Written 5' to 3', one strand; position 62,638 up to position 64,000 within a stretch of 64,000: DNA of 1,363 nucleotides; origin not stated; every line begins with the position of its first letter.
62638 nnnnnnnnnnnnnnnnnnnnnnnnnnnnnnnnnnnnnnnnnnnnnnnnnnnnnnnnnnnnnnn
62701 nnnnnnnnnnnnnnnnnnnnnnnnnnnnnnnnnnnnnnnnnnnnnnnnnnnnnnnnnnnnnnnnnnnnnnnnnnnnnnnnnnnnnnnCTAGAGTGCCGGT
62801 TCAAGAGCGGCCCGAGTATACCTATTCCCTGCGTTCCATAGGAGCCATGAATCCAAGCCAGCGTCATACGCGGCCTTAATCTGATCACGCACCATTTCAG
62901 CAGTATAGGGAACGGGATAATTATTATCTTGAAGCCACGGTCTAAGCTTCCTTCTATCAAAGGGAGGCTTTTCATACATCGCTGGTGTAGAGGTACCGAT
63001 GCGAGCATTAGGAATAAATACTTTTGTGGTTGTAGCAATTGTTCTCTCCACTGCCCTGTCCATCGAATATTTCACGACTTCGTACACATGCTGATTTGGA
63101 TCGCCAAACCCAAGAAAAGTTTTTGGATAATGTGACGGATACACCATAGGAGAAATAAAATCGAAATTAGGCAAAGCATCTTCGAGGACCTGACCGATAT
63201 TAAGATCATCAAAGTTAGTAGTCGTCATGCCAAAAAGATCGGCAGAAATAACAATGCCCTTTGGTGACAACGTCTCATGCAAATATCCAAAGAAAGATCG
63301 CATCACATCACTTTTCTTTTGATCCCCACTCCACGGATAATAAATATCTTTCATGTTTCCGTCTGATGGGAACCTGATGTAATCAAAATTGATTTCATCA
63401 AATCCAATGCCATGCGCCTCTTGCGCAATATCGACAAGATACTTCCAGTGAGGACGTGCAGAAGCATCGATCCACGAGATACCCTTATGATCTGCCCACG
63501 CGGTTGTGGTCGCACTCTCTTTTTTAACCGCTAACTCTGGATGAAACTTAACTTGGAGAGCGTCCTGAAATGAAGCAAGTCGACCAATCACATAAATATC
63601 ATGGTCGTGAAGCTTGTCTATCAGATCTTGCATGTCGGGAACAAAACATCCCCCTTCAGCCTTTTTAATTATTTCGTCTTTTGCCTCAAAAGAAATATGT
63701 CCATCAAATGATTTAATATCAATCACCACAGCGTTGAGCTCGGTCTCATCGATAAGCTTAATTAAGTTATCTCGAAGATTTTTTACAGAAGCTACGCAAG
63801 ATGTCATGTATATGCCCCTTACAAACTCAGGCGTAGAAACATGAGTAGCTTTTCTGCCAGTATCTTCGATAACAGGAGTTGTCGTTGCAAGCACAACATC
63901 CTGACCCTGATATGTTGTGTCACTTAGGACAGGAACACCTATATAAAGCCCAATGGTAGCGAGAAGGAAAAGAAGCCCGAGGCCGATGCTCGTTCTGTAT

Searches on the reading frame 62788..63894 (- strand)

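Call 5: search_protein_families(library=pfam, proteins=[window:62788-63894:-], max_evalue=0.001)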
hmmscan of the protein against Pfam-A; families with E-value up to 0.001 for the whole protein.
window:62788-63894:- (368 aa): 1 family
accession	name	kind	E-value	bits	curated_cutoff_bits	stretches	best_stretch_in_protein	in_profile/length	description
PF13200.12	DUF4015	-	1.2e-88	297.6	27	1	27-359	1-313/313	Putative glycosyl hydrolase domain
